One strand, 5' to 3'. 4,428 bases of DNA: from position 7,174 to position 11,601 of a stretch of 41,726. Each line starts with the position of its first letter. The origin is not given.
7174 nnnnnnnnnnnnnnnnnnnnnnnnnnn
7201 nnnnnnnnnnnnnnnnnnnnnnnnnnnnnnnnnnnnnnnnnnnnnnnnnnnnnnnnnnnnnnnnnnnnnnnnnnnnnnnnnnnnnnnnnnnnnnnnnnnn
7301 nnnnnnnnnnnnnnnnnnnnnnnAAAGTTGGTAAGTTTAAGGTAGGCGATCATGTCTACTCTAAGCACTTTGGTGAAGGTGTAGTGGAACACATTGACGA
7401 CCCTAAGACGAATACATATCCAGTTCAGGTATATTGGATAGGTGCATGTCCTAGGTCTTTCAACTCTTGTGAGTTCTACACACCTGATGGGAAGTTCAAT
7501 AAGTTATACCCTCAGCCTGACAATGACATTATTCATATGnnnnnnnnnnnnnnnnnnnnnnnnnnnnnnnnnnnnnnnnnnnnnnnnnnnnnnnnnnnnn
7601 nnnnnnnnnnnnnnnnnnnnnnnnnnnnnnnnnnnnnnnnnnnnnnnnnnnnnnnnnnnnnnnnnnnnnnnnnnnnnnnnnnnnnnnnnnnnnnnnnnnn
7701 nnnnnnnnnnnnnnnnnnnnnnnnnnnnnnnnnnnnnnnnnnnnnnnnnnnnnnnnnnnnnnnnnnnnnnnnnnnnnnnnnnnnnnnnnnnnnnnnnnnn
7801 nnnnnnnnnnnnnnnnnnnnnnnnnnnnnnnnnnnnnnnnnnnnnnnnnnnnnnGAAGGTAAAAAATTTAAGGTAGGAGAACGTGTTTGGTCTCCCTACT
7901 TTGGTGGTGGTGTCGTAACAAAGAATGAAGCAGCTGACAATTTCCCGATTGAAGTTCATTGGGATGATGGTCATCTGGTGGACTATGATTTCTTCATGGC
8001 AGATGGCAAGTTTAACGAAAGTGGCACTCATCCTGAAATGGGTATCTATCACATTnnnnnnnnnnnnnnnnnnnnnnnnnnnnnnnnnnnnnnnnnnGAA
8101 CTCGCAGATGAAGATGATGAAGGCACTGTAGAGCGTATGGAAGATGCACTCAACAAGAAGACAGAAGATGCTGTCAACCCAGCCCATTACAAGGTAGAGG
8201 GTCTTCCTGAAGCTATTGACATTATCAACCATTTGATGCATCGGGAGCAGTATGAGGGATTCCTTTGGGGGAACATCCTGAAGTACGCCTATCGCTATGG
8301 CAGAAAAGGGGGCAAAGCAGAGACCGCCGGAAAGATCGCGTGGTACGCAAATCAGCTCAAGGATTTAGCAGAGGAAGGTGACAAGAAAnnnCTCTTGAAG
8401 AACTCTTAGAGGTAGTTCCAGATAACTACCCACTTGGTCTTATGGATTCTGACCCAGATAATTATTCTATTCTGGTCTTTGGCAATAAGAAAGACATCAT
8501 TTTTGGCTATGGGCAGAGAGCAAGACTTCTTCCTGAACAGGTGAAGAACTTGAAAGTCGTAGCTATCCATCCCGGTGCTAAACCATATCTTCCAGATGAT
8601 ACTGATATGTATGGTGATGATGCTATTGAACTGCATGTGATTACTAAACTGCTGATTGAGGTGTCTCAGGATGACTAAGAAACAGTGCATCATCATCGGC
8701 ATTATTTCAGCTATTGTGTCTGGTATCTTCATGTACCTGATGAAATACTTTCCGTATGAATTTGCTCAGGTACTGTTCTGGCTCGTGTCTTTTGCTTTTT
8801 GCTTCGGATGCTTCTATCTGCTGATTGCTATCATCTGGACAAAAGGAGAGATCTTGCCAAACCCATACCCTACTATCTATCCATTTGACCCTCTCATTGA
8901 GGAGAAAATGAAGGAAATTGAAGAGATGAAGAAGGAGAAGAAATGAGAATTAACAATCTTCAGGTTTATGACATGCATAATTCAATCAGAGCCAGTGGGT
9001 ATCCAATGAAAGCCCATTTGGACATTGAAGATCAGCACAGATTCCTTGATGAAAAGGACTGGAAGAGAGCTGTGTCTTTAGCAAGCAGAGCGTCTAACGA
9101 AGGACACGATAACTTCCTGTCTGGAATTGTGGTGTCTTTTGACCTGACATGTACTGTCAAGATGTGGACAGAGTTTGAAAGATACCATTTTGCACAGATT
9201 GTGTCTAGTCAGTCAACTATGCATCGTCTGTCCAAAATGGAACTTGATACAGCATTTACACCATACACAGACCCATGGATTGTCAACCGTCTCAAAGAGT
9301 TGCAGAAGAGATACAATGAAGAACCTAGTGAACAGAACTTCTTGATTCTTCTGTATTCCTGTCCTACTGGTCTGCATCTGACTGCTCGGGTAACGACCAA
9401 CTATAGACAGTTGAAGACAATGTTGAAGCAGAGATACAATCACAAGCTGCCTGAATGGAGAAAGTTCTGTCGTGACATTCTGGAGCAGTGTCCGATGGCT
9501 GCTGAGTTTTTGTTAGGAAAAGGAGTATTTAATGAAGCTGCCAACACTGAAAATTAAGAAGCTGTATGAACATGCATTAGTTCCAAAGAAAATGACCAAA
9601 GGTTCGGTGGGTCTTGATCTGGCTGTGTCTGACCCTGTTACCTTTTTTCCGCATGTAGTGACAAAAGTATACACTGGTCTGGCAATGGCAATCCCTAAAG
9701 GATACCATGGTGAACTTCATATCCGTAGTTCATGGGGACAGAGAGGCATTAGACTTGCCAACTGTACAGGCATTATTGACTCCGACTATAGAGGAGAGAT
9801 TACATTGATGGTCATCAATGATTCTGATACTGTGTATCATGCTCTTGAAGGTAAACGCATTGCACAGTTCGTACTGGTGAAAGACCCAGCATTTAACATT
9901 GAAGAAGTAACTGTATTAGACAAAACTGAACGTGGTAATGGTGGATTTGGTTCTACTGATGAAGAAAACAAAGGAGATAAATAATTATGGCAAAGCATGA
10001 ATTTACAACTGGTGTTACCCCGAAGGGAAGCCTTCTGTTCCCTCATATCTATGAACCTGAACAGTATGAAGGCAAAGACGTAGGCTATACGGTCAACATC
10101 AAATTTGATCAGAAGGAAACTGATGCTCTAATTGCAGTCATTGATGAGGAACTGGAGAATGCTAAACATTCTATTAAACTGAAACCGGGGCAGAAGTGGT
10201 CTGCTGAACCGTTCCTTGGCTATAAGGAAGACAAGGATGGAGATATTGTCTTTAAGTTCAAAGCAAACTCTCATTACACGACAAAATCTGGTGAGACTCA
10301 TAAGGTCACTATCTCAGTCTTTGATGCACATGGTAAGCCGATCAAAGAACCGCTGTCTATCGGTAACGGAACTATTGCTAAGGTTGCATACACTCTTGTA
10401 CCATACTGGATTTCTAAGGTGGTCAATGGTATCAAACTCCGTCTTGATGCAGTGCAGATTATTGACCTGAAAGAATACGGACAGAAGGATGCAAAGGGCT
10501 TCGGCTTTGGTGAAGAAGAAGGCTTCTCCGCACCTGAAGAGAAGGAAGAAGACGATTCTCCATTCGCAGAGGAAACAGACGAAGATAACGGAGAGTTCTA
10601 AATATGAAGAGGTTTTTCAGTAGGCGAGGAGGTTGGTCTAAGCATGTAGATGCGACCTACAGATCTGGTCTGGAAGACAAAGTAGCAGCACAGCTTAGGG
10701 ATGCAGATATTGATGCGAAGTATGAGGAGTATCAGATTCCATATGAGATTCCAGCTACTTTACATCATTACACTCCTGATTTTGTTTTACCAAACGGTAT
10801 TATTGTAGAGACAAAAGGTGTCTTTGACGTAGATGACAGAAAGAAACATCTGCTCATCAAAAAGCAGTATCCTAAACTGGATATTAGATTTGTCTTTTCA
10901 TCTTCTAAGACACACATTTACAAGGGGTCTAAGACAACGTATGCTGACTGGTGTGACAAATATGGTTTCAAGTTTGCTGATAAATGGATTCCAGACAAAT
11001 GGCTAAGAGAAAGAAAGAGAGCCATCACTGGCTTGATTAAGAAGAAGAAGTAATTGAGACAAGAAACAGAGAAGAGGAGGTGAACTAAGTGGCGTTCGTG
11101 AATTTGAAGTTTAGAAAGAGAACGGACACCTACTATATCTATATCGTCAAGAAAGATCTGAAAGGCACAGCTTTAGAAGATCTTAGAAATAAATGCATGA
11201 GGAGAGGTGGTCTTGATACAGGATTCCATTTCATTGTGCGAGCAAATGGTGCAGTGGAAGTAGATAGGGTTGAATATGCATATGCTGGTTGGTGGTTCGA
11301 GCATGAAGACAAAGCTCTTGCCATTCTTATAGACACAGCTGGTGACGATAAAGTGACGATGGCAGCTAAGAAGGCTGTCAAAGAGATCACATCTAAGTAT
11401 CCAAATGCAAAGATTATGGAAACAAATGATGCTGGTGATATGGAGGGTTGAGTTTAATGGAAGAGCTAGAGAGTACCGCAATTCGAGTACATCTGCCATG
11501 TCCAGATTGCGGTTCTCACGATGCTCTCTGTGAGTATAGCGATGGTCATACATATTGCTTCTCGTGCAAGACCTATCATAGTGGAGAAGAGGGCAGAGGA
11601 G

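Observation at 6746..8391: Five Tudor-like modules resembling RNAP-binding domains, four of them fused to a gp1.7-like DUF3310 domain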

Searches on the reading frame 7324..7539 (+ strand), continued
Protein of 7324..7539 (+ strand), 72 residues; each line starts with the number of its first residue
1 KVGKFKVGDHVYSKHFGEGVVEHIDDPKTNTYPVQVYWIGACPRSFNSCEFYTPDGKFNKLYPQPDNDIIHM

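Call 56: fold_search(model_id=the predicted structure, library=viral)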
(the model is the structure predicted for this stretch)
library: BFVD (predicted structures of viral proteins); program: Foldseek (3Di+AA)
matches with E <= 10: 619; with E <= 0.001: 2
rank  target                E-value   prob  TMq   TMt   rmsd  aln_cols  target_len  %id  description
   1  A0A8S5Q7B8            7.3e-06  1.00  0.86  0.72   1.4        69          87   25  Splicing factor SF3a60 binding domain [Myoviridae sp. ctAca11]
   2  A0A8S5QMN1            1.1e-05  1.00  0.78  0.22   3.1        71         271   38  Nucelotide kinase [Caudovirales sp. ctSH72]
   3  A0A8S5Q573            1.4e-03  1.00  0.63  0.25   3.2        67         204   16  Uncharacterized protein [Siphoviridae sp. ctHiz26]
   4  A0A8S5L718            4.4e-03  1.00  0.71  0.54   1.9        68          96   24  ATP-dependent DNA helicase [Myoviridae sp. ctA4D8]
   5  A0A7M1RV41            8.1e-03  1.00  0.64  0.33   3.1        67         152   18  Uncharacterized protein [uncultured phage cr106_1]
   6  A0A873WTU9            8.6e-03  1.00  0.67  0.37   3.5        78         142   22  Uncharacterized protein [Burkholderia phage Mica]
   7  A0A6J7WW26            1.2e-02  1.00  0.53  0.58   8.2        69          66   23  Uncharacterized protein [uncultured Caudovirales phage]
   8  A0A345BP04            1.3e-02  1.00  0.58  0.22   3.2        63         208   22  Uncharacterized protein [crAssphage sp. isolate ctcc615]
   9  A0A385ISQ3            1.7e-02  1.00  0.70  0.58   5.1        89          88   20  (no name in the UniProt tables at hand)
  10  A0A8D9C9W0            1.8e-02  1.00  0.52  0.50   2.7        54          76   28  Uncharacterized protein [uncultured marine phage]
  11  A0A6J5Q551            2.2e-02  1.00  0.53  0.51   3.9        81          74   17  Uncharacterized protein [uncultured Caudovirales phage]
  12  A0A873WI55            2.6e-02  1.00  0.48  0.62   1.3        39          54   33  (no name in the UniProt tables at hand)
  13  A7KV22                2.6e-02  1.00  0.59  0.55   3.7        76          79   21  (no name in the UniProt tables at hand)
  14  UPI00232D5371         2.9e-02  1.00  0.56  0.66   3.7        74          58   20  (no name look-up for this kind of identifier)
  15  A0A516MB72            3.1e-02  1.00  0.60  0.67   3.0        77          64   19  (no name in the UniProt tables at hand)
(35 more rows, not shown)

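Call 77: search_protein_families(library=pfam, proteins=[P0267, P0153, P0184, P0165, P0193, P0214, P0189, P0237, P0213, P0164], max_evalue=0.01)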
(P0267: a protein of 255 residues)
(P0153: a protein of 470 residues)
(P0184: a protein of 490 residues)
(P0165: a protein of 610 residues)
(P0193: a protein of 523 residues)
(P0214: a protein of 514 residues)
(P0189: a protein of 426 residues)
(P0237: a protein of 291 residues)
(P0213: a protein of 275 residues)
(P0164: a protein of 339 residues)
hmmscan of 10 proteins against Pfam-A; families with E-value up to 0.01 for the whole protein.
P0267 (255 aa): 2 families
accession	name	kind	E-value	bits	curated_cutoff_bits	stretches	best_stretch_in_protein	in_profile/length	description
PF11753.13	DUF3310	-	1.5e-16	60.6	24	1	83-138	3-59/60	Protein of unknwon function (DUF3310)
PF21196.3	PcrA_UvrD_tudor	-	0.00078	19.7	23.9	1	9-32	1-24/48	PcrA/UvrD tudor domain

P0153 (470 aa): 2 families
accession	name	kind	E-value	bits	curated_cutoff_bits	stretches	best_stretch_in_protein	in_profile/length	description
PF02427.23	PSI_PsaE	-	0.0022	18.1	27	0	110-135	21-46/60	Photosystem I reaction centre subunit IV / PsaE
PF09380.16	FERM_C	-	0.0085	17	23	0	103-130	26-53/93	FERM C-terminal PH-like domain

P0184 (490 aa): 1 family
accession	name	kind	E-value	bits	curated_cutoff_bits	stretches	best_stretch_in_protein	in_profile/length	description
PF02427.23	PSI_PsaE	-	0.00036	20.6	27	0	380-401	19-40/60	Photosystem I reaction centre subunit IV / PsaE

P0165 (610 aa): 2 families
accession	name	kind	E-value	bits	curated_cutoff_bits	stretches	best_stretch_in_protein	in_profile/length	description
PF17078.10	SHE3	-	0.00029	21.1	30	1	115-198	32-116/228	SWI5-dependent HO expression protein 3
PF25481.1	Nucleoprot-TPR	-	0.0066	16.9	27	1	129-181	28-80/80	Nucleoprotein TPR-like domain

P0193 (523 aa): 4 families
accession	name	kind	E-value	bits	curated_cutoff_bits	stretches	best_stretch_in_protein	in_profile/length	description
PF21196.3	PcrA_UvrD_tudor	-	1.1e-14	54.4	23.9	1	185-220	1-36/48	PcrA/UvrD tudor domain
PF02559.22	CarD_TRCF_RID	-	2.2e-09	37.7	23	2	46-70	1-21/57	CarD-like/TRCF RID domain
PF01302.31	CAP_GLY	-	2.5e-09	37.4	26.5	1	48-105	1-61/65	CAP-Gly domain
PF08755.16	YccV-like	-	0.0091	16.7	22.8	0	114-131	2-20/101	Hemimethylated DNA-binding protein YccV like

P0214 (514 aa): 3 families
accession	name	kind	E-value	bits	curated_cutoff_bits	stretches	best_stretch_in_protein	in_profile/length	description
PF02559.22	CarD_TRCF_RID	-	6.9e-12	45.7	23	0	405-432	1-28/57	CarD-like/TRCF RID domain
PF21196.3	PcrA_UvrD_tudor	-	1.4e-08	34.9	23.9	0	85-105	1-21/48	PcrA/UvrD tudor domain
PF18339.7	Tudor_1_RapA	-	0.0024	18.2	26.3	0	416-447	15-47/51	RapA N-terminal Tudor like domain 1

P0189 (426 aa): 0 families

P0237 (291 aa): 0 families

P0213 (275 aa): 1 family
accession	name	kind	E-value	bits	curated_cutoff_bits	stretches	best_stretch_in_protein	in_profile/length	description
PF21196.3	PcrA_UvrD_tudor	-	0.0033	17.7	23.9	0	198-230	1-33/48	PcrA/UvrD tudor domain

P0164 (339 aa): 3 families
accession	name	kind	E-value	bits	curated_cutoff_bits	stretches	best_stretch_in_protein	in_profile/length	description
PF21196.3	PcrA_UvrD_tudor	-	1.1e-11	44.8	23.9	1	151-190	1-36/48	PcrA/UvrD tudor domain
PF12073.14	DUF3553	-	3.4e-10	39.8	20.3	0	282-315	2-34/50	Protein of unknown function (DUF3553)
PF02427.23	PSI_PsaE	-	0.001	19.1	27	0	98-127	20-49/60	Photosystem I reaction centre subunit IV / PsaE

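Call 91: list_cluster_members(proteins=[P0193, P0214, P0164, P0200, P0190, P0165, P0153, P0184, P0267, P0158])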
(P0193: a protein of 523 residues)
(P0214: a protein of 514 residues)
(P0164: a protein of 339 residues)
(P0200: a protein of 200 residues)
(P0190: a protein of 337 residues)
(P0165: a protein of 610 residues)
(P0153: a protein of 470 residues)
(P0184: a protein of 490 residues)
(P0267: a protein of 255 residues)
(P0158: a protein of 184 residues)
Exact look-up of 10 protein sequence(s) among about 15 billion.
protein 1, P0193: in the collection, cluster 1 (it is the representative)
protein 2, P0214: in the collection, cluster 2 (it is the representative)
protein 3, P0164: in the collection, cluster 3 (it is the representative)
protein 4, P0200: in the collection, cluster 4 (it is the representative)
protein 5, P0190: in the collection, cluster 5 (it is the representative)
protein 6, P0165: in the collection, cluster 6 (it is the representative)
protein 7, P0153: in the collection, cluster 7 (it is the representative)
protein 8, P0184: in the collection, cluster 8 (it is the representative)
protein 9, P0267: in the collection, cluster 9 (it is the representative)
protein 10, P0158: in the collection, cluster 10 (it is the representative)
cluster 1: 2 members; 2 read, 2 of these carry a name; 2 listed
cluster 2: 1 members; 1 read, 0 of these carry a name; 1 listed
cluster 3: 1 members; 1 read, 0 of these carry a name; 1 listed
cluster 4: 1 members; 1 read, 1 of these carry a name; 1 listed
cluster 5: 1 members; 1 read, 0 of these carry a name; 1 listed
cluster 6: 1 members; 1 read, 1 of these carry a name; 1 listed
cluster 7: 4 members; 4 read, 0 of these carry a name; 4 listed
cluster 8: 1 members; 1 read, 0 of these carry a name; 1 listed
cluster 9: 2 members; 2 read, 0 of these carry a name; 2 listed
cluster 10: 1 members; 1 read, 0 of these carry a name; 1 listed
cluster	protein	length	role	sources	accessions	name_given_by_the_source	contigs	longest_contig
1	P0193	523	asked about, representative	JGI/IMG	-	hypothetical protein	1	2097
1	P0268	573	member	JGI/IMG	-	hypothetical protein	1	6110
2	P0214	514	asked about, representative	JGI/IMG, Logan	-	-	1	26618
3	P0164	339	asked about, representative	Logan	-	-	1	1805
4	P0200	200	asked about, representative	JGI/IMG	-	hypothetical protein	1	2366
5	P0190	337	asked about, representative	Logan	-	-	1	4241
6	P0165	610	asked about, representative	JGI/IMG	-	hypothetical protein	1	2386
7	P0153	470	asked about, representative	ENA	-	-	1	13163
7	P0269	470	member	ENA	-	-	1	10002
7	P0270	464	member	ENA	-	-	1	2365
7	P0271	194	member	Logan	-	-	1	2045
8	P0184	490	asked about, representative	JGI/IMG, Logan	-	-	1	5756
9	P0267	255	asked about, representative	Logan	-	-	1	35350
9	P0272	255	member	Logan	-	-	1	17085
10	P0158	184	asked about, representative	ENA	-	-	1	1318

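Call 100: search_protein_families(library=pfam, proteins=[P0160, P0191, P0216, P0218, P0244, P0262, P0257, P0236, P0233, P0208], max_evalue=0.001)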
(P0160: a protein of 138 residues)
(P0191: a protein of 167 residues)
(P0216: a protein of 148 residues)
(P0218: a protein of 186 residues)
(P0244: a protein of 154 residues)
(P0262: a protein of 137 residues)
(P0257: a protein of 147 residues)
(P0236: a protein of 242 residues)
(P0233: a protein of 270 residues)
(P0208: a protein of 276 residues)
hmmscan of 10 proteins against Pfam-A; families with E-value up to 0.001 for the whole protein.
P0160 (138 aa): 0 families

P0191 (167 aa): 1 family
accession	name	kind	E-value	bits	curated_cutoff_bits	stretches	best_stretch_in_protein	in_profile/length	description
PF19791.4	DUF6275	-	2e-33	114.5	22.6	1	87-164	2-79/81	Family of unknown function (DUF6275)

P0216 (148 aa): 0 families

P0218 (186 aa): 0 families

P0244 (154 aa): 0 families

P0262 (137 aa): 0 families

P0257 (147 aa): 0 families

P0236 (242 aa): 1 family
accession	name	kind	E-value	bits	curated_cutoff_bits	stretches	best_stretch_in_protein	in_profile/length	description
PF21196.3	PcrA_UvrD_tudor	-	9.2e-05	22.7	23.9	0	27-60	1-32/48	PcrA/UvrD tudor domain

P0233 (270 aa): 0 families

P0208 (276 aa): 0 families

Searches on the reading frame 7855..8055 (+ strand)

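Call 38: search_protein_families(library=phrogs, proteins=[window:7855-8055:+], max_evalue=1)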
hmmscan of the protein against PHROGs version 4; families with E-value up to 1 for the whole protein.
seq(67 aa): 2 families
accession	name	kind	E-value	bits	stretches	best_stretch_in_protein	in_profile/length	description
phrog_21282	-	unknown function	0.00065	20.3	1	33-40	14-21/25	-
phrog_11307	-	unknown function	0.21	12.4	1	11-45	26-61/186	-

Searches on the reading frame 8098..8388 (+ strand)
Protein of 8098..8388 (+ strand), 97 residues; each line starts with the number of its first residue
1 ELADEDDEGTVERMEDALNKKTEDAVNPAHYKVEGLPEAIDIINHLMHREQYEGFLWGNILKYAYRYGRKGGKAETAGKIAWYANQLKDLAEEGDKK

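Call 69: search_solved_structures(query=window:8098-8388:+, max_evalue=10, show_alignments=2)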
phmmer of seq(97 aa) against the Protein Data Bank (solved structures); distinct sequences matched with E-value up to 10: 0.

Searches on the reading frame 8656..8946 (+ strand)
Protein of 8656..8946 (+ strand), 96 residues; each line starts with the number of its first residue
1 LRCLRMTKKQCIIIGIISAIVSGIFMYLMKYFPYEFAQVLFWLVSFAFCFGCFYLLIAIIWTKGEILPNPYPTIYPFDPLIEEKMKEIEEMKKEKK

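Call 64: search_protein_families(library=phrogs, proteins=[window:8656-8946:+], max_evalue=0.01)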
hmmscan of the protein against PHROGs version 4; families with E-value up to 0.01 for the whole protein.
window:8656-8946:+ (96 aa): 1 family
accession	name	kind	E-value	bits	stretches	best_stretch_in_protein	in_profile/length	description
phrog_2034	-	unknown function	0.0027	17.4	1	5-63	280-336/406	-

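Call 93: search_protein_families(library=ncbifam, proteins=[window:8656-8946:+], max_evalue=0.1)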
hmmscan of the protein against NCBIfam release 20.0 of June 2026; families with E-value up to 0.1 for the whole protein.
window:8656-8946:+ (96 aa): 1 family
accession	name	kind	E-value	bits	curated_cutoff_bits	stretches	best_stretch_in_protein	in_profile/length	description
NF009310.0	PRK12668.1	equivalog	0.058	12.2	564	1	7-63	423-479/584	Na(+)/H(+) antiporter subunit D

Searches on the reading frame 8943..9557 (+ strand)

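Call 3: search_protein_families(library=pfam, proteins=[window:8943-9557:+], max_evalue=1)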
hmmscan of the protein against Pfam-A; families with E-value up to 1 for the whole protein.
window:8943-9557:+ (204 aa): 1 family
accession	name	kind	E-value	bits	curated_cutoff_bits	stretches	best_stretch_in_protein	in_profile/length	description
PF02511.20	Thy1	-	0.00043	20.6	24.8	1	41-183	36-185/191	Thymidylate synthase complementing protein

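Call 4: search_protein_families(library=phrogs, proteins=[window:8943-9557:+], max_evalue=0.1)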
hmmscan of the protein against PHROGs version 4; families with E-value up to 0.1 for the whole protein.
window:8943-9557:+ (204 aa): 1 family
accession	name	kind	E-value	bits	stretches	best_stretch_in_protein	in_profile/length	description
phrog_6721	-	unknown function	9.6e-47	160.4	1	2-187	9-212/218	-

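Call 93: search_protein_families(library=ncbifam, proteins=[window:8943-9557:+], max_evalue=0.1)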
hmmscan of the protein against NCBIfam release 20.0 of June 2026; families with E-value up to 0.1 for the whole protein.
window:8943-9557:+ (204 aa): 0 families

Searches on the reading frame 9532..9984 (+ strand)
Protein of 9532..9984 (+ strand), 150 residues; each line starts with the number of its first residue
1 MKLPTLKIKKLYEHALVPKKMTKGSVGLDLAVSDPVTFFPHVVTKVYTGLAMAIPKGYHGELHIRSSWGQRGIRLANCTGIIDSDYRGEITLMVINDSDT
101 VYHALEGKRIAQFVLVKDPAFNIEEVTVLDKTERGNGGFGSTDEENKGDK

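Call 23: search_protein_families(library=pfam, proteins=[window:9532-9984:+], max_evalue=0.01)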
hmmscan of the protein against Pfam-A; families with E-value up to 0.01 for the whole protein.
window:9532-9984:+ (150 aa): 2 families
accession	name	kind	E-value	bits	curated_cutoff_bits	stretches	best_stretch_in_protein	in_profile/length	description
PF00692.24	dUTPase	-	3.2e-25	88.8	22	1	15-142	3-128/129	dUTPase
PF22769.1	DCD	-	2.5e-07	31.3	27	1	52-115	87-150/153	dCTP deaminase-like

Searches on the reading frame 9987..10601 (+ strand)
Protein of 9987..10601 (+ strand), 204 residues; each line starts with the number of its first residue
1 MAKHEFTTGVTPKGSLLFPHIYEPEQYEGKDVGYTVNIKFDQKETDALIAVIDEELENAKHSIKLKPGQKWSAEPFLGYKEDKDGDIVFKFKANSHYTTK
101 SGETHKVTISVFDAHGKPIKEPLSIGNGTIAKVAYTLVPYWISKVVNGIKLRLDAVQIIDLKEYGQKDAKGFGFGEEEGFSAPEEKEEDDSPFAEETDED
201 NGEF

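Call 23: search_protein_families(library=pfam, proteins=[window:9987-10601:+], max_evalue=0.01)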
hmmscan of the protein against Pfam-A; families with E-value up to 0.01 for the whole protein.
window:9987-10601:+ (204 aa): 2 families
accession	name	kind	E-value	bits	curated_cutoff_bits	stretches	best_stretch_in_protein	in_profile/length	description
PF21265.3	SBB_T7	-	2.3e-17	63.6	27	1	60-161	64-169/169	Single-stranded DNA-binding protein, Bacteriophage T7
PF10991.15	Enc34_ssDNA-bd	-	1.2e-05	25.5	26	1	11-187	5-171/176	Enterobacter phage Enc34, ssDNA-binding protein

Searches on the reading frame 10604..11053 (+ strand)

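Call 23: search_protein_families(library=pfam, proteins=[window:10604-11053:+], max_evalue=0.01)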
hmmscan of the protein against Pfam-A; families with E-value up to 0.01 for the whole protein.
window:10604-11053:+ (149 aa): 1 family
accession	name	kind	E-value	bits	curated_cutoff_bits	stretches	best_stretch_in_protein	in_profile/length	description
PF05367.17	Phage_endo_I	-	1.7e-65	219.7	29.1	1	16-147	12-144/149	Phage endonuclease I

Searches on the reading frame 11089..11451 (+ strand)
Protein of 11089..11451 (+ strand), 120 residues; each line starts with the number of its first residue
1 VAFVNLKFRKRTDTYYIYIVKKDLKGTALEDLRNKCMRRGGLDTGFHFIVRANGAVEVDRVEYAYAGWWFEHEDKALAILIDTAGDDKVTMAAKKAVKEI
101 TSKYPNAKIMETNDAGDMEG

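Call 23: search_protein_families(library=pfam, proteins=[window:11089-11451:+], max_evalue=0.01)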
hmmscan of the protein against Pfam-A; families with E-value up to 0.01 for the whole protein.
window:11089-11451:+ (120 aa): 1 family
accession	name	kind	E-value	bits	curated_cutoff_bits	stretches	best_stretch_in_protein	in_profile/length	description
PF14581.11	SseB_C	-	0.0072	16.9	22.5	0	57-114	29-88/106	SseB protein C-terminal domain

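Call 64: search_protein_families(library=phrogs, proteins=[window:11089-11451:+], max_evalue=0.01)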
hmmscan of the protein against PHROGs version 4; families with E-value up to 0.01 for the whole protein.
window:11089-11451:+ (120 aa): 1 family
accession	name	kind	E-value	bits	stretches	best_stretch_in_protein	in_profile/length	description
phrog_822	-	lysis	1.7e-06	29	1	6-114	16-137/215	amidase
